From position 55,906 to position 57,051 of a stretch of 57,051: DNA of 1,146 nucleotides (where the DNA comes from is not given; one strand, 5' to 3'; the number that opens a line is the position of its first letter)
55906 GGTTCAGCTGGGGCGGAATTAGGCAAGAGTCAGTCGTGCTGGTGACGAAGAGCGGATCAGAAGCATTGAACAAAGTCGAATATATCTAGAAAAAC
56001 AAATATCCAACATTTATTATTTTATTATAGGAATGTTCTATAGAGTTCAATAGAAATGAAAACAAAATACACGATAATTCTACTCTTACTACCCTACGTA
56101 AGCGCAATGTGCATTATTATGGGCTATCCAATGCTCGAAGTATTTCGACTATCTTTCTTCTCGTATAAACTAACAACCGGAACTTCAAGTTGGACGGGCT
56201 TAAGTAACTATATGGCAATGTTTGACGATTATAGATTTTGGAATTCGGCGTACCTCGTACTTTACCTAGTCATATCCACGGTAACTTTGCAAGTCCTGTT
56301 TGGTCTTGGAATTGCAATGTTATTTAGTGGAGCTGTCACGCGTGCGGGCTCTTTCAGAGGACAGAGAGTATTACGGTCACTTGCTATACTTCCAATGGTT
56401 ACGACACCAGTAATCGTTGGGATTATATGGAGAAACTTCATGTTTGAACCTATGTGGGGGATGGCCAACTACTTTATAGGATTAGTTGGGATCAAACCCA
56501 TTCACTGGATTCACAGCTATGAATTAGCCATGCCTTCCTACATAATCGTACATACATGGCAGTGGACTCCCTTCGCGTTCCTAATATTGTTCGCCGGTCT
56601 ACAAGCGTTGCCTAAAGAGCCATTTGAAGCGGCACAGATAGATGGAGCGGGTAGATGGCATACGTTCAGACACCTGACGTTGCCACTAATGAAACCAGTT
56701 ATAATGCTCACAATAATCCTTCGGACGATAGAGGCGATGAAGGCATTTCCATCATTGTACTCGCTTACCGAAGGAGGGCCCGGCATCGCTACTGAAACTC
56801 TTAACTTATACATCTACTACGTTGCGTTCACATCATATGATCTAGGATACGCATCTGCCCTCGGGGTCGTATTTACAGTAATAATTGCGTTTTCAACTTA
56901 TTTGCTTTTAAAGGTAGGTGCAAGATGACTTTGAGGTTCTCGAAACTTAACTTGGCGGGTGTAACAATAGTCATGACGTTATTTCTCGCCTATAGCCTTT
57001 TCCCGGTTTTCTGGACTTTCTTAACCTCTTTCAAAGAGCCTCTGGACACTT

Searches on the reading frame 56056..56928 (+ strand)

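Call 32: search_protein_families(library=pfam, proteins=[window:56056-56928:+], max_evalue=0.01)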
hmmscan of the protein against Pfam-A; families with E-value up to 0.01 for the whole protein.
window:56056-56928:+ (290 aa): 1 family
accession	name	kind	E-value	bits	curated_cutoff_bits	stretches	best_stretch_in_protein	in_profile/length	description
PF00528.27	BPD_transp_1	-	2.3e-18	67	26.4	1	91-285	9-175/184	Binding-protein-dependent transport system inner membrane component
